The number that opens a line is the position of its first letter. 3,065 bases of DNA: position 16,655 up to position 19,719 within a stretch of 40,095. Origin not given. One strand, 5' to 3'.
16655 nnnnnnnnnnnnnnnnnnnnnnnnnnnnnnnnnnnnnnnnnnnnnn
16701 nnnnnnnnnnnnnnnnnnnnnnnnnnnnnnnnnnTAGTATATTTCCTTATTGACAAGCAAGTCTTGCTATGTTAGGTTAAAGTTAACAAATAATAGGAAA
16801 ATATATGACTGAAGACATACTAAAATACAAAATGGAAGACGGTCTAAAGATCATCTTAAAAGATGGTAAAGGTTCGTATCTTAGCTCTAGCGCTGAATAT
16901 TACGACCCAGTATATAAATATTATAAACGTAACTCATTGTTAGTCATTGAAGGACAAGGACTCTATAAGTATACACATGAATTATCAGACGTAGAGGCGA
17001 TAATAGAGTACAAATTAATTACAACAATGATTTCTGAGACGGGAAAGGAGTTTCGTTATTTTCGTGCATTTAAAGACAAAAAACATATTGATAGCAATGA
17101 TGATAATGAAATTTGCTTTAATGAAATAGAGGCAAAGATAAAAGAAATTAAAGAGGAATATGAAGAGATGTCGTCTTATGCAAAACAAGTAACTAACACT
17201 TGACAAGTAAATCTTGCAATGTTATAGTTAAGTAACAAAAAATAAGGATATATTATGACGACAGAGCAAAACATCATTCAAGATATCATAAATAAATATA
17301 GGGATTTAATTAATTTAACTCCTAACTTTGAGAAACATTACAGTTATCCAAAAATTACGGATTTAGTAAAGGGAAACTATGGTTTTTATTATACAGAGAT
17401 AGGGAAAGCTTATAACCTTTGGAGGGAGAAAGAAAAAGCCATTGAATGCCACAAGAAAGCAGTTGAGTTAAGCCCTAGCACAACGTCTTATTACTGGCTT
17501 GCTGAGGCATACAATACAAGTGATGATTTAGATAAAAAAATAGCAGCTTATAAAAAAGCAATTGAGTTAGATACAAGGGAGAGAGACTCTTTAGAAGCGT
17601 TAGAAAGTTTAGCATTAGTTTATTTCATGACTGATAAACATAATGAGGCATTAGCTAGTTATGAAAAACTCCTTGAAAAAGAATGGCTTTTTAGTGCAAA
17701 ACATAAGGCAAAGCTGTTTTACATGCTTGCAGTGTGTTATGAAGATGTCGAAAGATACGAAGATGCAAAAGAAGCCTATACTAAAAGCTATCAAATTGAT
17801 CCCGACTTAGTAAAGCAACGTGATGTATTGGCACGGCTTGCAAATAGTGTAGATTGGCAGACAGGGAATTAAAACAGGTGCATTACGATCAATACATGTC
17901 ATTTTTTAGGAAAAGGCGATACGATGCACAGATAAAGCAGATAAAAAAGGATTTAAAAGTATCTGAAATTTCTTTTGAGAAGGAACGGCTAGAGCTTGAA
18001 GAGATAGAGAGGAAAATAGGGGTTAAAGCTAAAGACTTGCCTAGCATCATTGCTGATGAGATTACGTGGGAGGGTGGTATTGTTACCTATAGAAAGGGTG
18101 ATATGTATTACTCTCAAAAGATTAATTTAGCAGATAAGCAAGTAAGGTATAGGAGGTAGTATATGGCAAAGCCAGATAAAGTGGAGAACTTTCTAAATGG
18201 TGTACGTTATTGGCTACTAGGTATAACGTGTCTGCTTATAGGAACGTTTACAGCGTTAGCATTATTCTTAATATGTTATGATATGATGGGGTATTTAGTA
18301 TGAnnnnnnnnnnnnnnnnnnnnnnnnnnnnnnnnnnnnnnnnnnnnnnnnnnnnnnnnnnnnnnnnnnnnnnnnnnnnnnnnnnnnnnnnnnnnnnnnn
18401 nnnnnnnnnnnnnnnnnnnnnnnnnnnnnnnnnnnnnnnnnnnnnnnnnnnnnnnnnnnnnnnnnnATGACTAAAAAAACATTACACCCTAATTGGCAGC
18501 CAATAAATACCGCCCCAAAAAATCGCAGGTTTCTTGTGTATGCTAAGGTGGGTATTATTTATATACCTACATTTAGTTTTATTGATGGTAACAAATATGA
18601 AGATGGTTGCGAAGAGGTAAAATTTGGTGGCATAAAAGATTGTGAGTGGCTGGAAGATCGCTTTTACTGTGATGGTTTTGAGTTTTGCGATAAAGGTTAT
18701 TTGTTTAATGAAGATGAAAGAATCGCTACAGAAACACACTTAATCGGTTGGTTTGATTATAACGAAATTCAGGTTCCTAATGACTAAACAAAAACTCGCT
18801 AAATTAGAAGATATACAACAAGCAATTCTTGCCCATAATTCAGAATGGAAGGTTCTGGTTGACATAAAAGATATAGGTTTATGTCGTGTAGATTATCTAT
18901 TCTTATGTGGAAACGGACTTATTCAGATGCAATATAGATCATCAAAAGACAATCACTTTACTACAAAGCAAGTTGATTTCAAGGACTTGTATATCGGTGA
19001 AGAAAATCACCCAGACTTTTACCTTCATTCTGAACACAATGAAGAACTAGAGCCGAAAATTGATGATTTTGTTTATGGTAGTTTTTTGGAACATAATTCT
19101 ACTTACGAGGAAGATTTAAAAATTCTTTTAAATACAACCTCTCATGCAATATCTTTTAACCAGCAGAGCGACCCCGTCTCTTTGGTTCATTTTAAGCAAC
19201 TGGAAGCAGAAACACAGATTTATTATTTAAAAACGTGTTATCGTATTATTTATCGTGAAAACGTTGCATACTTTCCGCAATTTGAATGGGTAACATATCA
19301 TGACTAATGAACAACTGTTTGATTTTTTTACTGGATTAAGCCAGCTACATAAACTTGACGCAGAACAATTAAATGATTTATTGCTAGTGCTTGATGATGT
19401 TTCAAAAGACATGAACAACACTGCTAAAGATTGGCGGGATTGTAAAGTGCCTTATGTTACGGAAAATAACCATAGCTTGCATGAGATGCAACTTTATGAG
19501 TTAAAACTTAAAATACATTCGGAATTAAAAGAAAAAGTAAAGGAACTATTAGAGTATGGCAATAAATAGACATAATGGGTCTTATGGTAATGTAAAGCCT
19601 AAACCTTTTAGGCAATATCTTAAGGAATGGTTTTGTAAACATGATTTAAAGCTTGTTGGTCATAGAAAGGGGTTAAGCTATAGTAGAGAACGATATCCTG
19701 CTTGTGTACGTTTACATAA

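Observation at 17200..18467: Module copy 2: cassette promoter, TPR-only protein, a small coiled-coil protein, then two overlapping mini membrane proteins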

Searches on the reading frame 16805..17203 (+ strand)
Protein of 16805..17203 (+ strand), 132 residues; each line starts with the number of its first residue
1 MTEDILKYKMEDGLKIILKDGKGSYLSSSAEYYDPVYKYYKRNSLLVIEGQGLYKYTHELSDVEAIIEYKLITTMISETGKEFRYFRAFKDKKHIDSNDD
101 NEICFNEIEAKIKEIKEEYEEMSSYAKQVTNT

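Call 7: search_protein_families(library=pfam, proteins=[window:16805-17203:+], max_evalue=0.1)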
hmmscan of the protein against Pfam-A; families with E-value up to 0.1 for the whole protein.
window:16805-17203:+ (132 aa): 0 families

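Call 15: search_protein_families(library=phrogs, proteins=[window:16805-17203:+], max_evalue=0.1)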
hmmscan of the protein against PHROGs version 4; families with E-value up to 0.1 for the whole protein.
window:16805-17203:+ (132 aa): 1 family
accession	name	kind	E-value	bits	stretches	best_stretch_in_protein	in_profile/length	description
phrog_6593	-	unknown function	0.088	13.9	0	53-87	36-71/75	-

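Call 55: search_protein_families(library=padloc, proteins=[window:16805-17203:+], max_evalue=0.1)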
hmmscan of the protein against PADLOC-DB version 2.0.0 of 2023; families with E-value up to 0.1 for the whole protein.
window:16805-17203:+ (132 aa): 0 families

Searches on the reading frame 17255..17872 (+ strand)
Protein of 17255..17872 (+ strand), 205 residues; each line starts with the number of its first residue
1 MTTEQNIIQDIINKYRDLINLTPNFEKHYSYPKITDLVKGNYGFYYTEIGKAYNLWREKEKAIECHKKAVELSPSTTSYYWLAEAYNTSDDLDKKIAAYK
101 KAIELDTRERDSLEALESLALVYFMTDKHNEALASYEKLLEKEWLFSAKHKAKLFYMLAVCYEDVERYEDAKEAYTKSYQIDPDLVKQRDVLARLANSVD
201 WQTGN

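Call 7: search_protein_families(library=pfam, proteins=[window:17255-17872:+], max_evalue=0.1)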
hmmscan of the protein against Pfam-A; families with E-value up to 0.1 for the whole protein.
window:17255-17872:+ (205 aa): 16 families
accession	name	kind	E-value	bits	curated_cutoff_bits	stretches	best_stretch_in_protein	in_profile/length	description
PF00515.34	TPR_1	-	1.5e-19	69.4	27.8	4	152-184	1-33/34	Tetratricopeptide repeat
PF13181.12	TPR_8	-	2.3e-18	65.1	25.7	3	152-184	1-33/34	Tetratricopeptide repeat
PF13424.12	TPR_12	-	5e-14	52.7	30.1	2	77-141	4-73/77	Tetratricopeptide repeat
PF07719.23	TPR_2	-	2.4e-13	49.5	27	2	152-184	1-33/34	Tetratricopeptide repeat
PF23914.1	TPR_CcmH_CycH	-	3.8e-08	33.8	42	1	50-141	57-149/158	Cytochrome c-type biogenesis protein H TPR domain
PF13428.12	TPR_14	-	1.7e-07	31.7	23.5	0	79-115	4-40/44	Tetratricopeptide repeat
PF13432.12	TPR_16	-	2.2e-07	31.7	32.7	2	126-184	10-63/65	Tetratricopeptide repeat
PF13174.12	TPR_6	-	2.6e-07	31.3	26.3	0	115-142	2-29/33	Tetratricopeptide repeat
PF13414.12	TPR_11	-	1.5e-06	28.2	26.8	1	60-86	11-38/42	TPR repeat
PF13431.12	TPR_17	-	1.4e-05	25.4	24.4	0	98-133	1-33/34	Tetratricopeptide repeat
PF12895.13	ANAPC3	-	0.00013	22.6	27.2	2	92-175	5-79/82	Anaphase-promoting complex, cyclosome, subunit 3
PF13176.12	TPR_7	-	0.0011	19.3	27.9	0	156-184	3-31/36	Tetratricopeptide repeat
PF14559.12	TPR_19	-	0.0016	19.1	25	0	166-196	5-32/68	Tetratricopeptide repeat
PF11846.14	Wzy_C_2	-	0.033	14.6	28.5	0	58-94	128-164/191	Virulence factor membrane-bound polymerase, C-terminal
PF20308.4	TPR-S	-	0.047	14.7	27.6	0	93-184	3-91/102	Tetratricopeptide Repeats-Sensor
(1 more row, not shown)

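Call 15: search_protein_families(library=phrogs, proteins=[window:17255-17872:+], max_evalue=0.1)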
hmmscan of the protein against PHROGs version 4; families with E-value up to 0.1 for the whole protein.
window:17255-17872:+ (205 aa): 3 families
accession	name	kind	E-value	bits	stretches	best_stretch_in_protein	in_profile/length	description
phrog_7590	-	unknown function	1.1e-09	39.4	1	39-108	85-155/234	-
phrog_5208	-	unknown function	0.00013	22.2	0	123-182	188-248/372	-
phrog_22932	-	unknown function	0.0016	17.9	1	31-133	521-618/646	-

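Call 55: search_protein_families(library=padloc, proteins=[window:17255-17872:+], max_evalue=0.1)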
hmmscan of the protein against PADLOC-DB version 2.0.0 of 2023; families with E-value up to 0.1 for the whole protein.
window:17255-17872:+ (205 aa): 0 families

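Call 69: search_protein_families(library=ncbifam, proteins=[window:17255-17872:+], max_evalue=0.1)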
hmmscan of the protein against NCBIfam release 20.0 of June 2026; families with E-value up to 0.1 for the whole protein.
window:17255-17872:+ (205 aa): 16 families
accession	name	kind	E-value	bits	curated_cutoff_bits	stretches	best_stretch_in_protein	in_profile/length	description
NF040959.1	MamA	equivalog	3.4e-15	56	200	3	60-141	122-201/204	magnetosome protein MamA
TIGR02917.1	PEP_TPR_lipo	equivalog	4.9e-11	41.3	312.2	2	109-197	597-680/899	XrtA/PEP-CTERM system TPR-repeat protein PrsT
TIGR02521.1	type_IV_pilW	equivalog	3.5e-06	26.7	154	2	46-111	34-100/234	type IV pilus biogenesis/stability protein PilW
TIGR02795.1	tol_pal_ybgF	equivalog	7.4e-06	26.6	90.1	1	78-142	41-105/119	tol-pal system protein YbgF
NF002725.1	PRK02603.1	equivalog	2.1e-05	24.6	143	1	86-144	45-103/173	photosystem I assembly protein Ycf3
NF047558.1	TPR_END_plus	domain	2.4e-05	24.2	32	1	50-75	6-31/56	TPR end-of-group domain-containing protein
NF053607.1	CHU_0125_OmpA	equivalog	8.6e-05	21.2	620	2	58-112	34-89/639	CHU_0125 family OmpA-like outer membrane integrity protein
TIGR02552.1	LcrH_SycD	equivalog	0.00015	21.5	104.8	0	151-184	51-84/136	SycD/LcrH family type III secretion system chaperone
NF008756.0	PRK11788.1-4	equivalog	0.00015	20.9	474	1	52-179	150-276/389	lipopolysaccharide assembly protein LapB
NF052415.1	T3SS_chap_SctY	equivalog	0.00021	21.8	70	1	109-176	36-101/106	type III secretion apparatus assembly chaperone SctY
NF033762.1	social_mot_Tgl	equivalog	0.00072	19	225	1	87-178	42-126/252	social motility TPR repeat lipoprotein Tgl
TIGR00990.1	3a0801s09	subfamily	0.0008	18.1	757.25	1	53-143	341-431/615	mitochondrial import receptor subunit TOM70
NF052312.1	T9SS_PorW_SprE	equivalog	0.00091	18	250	1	39-182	175-320/716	type IX secretion system periplasmic lipoprotein PorW/SprE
NF047507.1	TPR_BatC_Lepto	exception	0.0013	18.3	175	1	126-190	71-134/214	TPR repeat-containing protein BatC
NF053520.1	HK_Porph_FimS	equivalog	0.0067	14.7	600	1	45-185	46-197/618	sensor histidine kinase FimS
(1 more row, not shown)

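Call 92: predict_structure(protein=window:17255-17869:+)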
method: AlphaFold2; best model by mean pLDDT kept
length: 205 residues; sequences in the alignment: 1
mean_pLDDT: 70.3   pTM: 0.63
mean pLDDT of the five models: 70.3, 65.9, 61.6, 48.3, 46.4
residues with pLDDT >= 90: 21; 70-90: 101; 50-70: 44; < 50: 39
segments of 3 or more residues with pLDDT < 50: 4-6, 18-40, 182-185, 201-205
pLDDT, mean of each block of 10 residues (from residue 1): 54 52 41 41 65 74 88 87 85 92 80 84 84 88 76 77 74 69 50 55 43
secondary structure, 60 per line:
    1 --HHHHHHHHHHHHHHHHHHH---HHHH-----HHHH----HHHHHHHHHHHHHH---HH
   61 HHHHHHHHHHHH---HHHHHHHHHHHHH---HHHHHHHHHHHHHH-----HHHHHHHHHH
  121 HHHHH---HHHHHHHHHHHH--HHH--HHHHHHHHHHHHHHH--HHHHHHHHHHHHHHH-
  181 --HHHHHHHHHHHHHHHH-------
elements in order: H3-21 H25-28 H34-37 H42-55 H59-72 H76-88 H92-105 H111-125 H129-140 H148-162 H165-179 H183-198

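Call 95: fold_search(model_id=the predicted structure, library=pdb)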
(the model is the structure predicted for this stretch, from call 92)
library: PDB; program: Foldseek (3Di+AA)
matches with E <= 10: 1583; with E <= 0.001: 89
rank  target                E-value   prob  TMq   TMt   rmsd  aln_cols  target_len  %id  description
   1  8chy                  4.9e-06  1.00  0.53  0.41   4.4       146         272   34  Crystal structure of an 8-repeat consensus TPR superhelix with Zinc. (released 2024-02-21)
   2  2fo7                  6.2e-06  1.00  0.52  0.76   3.8       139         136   34  Crystal structure of an 8 repeat consensus TPR superhelix (trigonal crystal form) (released 2006-03-07)
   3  8cqp_C                6.8e-06  1.00  0.52  0.77   3.8       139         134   34  Crystal structure of an 8-repeat consensus TPR superhelix with Calcium (low concentration) (released 2024-03-27)
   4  9qhc_B                1.8e-05  1.00  0.53  0.41   8.9       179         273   31  Crystal structure of 8-repeat CTPR protein with eliminated coordination sites (released 2025-10-22)
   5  9qhb                  2.0e-05  1.00  0.35  0.30   9.1       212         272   25  Crystal structure of 16-repeat CTPR protein with eliminated coordination sites (released 2025-10-22)
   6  7obi_A                2.3e-05  1.00  0.53  0.77   3.7       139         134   31  Consensus tetratricopeptide repeat protein type RV4 (released 2022-02-23)
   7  9gzg_A                2.7e-05  1.00  0.57  0.73   4.1       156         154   33  Crystal structure of CTPR4E4 mutant (released 2025-10-15)
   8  9qhc_A                4.8e-05  1.00  0.53  0.40   3.9       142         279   34  Crystal structure of 8-repeat CTPR protein with eliminated coordination sites (released 2025-10-22)
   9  7obi_B                6.1e-05  1.00  0.54  0.79   3.4       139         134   30  Consensus tetratricopeptide repeat protein type RV4 (released 2022-02-23)
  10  6b85_A                6.7e-05  1.00  0.54  0.52  14.5       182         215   25  Crystal structure of transmembrane protein TMHC4_R (released 2018-03-14)
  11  4gyy_A                7.8e-05  1.00  0.55  0.18   7.8       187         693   20  Crystal structure of human O-GlcNAc Transferase with UDP-5SGlcNAc and a peptide substrate (released 2012-10-31)
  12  1na0_A                9.4e-05  1.00  0.45  0.74   6.1       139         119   27  Design of Stable alpha-Helical Arrays from an Idealized TPR Motif (released 2003-06-03)
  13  5hgv_C                1.1e-04  1.00  0.55  0.19   6.0       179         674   19  Structure of an O-GlcNAc transferase point mutant, D554N in complex with peptide (released 2016-09-14)
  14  8fe7_A                1.1e-04  1.00  0.55  0.18   7.9       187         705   20  Crystal structure of human O-GlcNAc transferase (OGT) in complex with an exosite-binding peptide (SMG9) and UDP-GlcNAc (released 2023-08-09)
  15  3vty_D                1.1e-04  1.00  0.54  0.63   9.1       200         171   22  Crystal structure of MamA (released 2012-10-31)
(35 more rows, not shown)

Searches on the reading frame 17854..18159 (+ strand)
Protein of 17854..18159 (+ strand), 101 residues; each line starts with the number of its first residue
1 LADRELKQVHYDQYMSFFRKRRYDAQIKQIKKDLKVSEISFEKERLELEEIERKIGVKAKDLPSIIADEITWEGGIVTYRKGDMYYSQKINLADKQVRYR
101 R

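Call 7: search_protein_families(library=pfam, proteins=[window:17854-18159:+], max_evalue=0.1)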
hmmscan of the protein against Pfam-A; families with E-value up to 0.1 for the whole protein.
window:17854-18159:+ (101 aa): 0 families

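Call 15: search_protein_families(library=phrogs, proteins=[window:17854-18159:+], max_evalue=0.1)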
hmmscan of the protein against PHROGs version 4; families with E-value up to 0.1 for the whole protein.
window:17854-18159:+ (101 aa): 0 families

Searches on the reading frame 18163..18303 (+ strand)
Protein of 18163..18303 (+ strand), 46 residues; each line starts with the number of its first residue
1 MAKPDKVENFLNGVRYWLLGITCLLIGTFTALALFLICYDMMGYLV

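Call 7: search_protein_families(library=pfam, proteins=[window:18163-18303:+], max_evalue=0.1)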
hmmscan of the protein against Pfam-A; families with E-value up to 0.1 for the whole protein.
window:18163-18303:+ (46 aa): 1 family
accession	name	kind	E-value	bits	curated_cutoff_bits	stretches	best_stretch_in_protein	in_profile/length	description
PF15125.11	TMEM238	-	0.0076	16.9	27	1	10-45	7-38/64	TMEM238 protein family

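Call 15: search_protein_families(library=phrogs, proteins=[window:18163-18303:+], max_evalue=0.1)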
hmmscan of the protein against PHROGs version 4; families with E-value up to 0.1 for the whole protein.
window:18163-18303:+ (46 aa): 0 families

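Call 16: find_encoding_contigs(protein=window:18163-18303:+, flank=10000, max_places=10)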
Protein window:18163-18303:+ (46 aa): 8 contigs read that carry it; 6 places shown.
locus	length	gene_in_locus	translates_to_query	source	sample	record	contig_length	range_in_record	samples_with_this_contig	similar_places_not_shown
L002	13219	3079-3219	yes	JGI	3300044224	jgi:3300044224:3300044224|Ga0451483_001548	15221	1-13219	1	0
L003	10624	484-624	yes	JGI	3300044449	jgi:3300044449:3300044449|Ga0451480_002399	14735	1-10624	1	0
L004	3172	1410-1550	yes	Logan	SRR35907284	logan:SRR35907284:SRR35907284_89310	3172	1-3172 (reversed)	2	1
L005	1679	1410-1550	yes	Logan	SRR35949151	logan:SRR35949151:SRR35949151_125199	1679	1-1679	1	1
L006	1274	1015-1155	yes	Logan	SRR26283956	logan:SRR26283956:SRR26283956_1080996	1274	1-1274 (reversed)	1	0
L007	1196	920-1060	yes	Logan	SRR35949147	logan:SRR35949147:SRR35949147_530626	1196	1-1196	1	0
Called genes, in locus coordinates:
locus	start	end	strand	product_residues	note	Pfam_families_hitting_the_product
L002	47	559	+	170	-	PF17288:Terminase_3C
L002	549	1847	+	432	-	PF06381:Phage_portal_3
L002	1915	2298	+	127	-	-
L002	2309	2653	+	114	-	-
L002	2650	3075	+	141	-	-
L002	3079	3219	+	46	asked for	-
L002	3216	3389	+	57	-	-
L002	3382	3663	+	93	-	-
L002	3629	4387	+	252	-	PF01555:N6_N4_Mtase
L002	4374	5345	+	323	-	PF04233:Phage_Mu_F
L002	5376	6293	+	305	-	-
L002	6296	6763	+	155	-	PF09956:Phage_cement_2 (weak)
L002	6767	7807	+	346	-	PF09950:Major_capside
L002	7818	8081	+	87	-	-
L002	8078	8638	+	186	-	-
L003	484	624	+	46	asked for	-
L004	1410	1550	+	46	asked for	-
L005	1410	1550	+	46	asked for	-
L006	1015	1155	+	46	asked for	-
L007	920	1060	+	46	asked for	-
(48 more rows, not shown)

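Call 30: find_homologous_proteins(query=window:18163-18300:+, max_evalue=10)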
Query seq(46 aa) (46 aa): 2 proteins with E <= 10 among 2 candidates.
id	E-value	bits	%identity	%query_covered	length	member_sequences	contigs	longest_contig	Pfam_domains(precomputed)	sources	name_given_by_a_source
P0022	8.6e-24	99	100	100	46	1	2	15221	-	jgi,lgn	jgi:hypothetical protein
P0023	1.5e-11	61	72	100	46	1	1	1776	-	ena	-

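Call 55: search_protein_families(library=padloc, proteins=[window:18163-18303:+], max_evalue=0.1)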
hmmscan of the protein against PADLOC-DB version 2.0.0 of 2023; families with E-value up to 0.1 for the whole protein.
window:18163-18303:+ (46 aa): 0 families

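Call 69: search_protein_families(library=ncbifam, proteins=[window:18163-18303:+], max_evalue=0.1)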
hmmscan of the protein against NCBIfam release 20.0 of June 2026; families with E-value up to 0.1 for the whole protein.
window:18163-18303:+ (46 aa): 0 families

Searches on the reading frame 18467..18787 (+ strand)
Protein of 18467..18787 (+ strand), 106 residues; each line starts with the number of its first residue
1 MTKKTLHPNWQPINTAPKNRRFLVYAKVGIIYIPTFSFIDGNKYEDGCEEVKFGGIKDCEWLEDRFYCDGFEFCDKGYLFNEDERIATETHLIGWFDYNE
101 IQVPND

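Call 7: search_protein_families(library=pfam, proteins=[window:18467-18787:+], max_evalue=0.1)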
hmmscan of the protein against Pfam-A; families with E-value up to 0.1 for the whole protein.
window:18467-18787:+ (106 aa): 0 families

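Call 15: search_protein_families(library=phrogs, proteins=[window:18467-18787:+], max_evalue=0.1)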
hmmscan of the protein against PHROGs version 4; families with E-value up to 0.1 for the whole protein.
window:18467-18787:+ (106 aa): 1 family
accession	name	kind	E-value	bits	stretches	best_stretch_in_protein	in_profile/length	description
phrog_19920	-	unknown function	0.068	14.2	1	42-93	3-54/66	-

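Call 55: search_protein_families(library=padloc, proteins=[window:18467-18787:+], max_evalue=0.1)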
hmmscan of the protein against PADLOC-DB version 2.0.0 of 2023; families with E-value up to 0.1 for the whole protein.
window:18467-18787:+ (106 aa): 0 families

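Call 69: search_protein_families(library=ncbifam, proteins=[window:18467-18787:+], max_evalue=0.1)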
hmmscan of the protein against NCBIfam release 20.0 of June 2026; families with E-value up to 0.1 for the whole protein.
window:18467-18787:+ (106 aa): 0 families

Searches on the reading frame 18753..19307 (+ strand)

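Call 7: search_protein_families(library=pfam, proteins=[window:18753-19307:+], max_evalue=0.1)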
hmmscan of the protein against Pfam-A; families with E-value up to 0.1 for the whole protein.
window:18753-19307:+ (184 aa): 0 families

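Call 15: search_protein_families(library=phrogs, proteins=[window:18753-19307:+], max_evalue=0.1)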
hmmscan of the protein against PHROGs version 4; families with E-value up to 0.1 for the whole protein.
window:18753-19307:+ (184 aa): 2 families
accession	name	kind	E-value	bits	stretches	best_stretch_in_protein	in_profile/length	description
phrog_23318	-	unknown function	0.0072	18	1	77-125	16-64/70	-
phrog_20498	-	unknown function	0.098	13.8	0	103-134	14-45/76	-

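Call 55: search_protein_families(library=padloc, proteins=[window:18753-19307:+], max_evalue=0.1)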
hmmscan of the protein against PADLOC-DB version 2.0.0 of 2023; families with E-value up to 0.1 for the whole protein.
window:18753-19307:+ (184 aa): 0 families

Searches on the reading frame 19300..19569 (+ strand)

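Call 15: search_protein_families(library=phrogs, proteins=[window:19300-19569:+], max_evalue=0.1)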
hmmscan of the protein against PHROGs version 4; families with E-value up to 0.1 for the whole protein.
window:19300-19569:+ (89 aa): 2 families
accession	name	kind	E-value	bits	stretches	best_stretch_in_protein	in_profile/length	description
phrog_28724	-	unknown function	0.021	15.8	1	34-83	13-59/142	-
phrog_2763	-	unknown function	0.082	13.9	1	4-27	13-34/39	-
